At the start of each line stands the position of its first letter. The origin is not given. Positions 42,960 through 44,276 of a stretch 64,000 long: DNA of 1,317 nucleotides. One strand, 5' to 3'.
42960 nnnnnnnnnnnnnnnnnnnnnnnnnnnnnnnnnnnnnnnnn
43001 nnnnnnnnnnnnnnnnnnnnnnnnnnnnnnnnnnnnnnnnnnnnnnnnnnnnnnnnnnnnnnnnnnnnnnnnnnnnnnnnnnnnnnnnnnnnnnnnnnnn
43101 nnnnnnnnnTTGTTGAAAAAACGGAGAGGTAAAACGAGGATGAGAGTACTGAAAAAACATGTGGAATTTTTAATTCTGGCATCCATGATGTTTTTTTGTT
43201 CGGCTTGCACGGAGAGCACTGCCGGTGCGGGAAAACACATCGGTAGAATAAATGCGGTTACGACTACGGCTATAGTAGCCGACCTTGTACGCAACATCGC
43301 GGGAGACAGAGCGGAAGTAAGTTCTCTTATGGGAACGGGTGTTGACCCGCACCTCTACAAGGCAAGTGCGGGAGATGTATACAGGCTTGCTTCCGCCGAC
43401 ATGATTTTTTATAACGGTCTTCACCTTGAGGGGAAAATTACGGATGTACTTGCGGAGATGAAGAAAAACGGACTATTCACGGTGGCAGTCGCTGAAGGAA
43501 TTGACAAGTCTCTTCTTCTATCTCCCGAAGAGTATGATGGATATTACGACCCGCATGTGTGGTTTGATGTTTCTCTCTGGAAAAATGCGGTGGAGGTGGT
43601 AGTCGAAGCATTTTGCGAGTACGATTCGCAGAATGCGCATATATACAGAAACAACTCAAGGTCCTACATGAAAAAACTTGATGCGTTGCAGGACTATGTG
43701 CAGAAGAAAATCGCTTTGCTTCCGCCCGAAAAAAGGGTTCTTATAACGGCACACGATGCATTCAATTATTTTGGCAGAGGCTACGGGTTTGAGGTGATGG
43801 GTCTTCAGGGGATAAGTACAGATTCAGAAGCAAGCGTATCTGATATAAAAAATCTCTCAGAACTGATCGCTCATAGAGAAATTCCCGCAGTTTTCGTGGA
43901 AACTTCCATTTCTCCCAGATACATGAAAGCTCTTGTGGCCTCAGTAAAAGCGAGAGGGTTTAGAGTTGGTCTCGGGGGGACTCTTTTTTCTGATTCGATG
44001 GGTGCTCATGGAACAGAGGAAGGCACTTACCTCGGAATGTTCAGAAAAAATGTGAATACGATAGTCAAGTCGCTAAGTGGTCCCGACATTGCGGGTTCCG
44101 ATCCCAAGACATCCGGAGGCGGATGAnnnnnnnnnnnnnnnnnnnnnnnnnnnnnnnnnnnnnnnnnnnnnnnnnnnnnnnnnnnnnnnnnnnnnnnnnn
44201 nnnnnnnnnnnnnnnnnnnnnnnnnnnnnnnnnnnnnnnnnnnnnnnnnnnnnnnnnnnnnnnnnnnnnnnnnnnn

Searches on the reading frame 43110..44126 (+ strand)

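Call 68: search_protein_families(library=pfam, proteins=[window:43110-44126:+], max_evalue=0.00001)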
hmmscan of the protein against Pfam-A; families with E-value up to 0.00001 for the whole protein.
window:43110-44126:+ (338 aa): 1 family
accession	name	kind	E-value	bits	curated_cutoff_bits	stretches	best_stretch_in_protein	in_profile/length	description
PF01297.22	ZnuA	-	8.9e-79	265.1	29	1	50-320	2-262/263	Zinc-uptake complex component A periplasmic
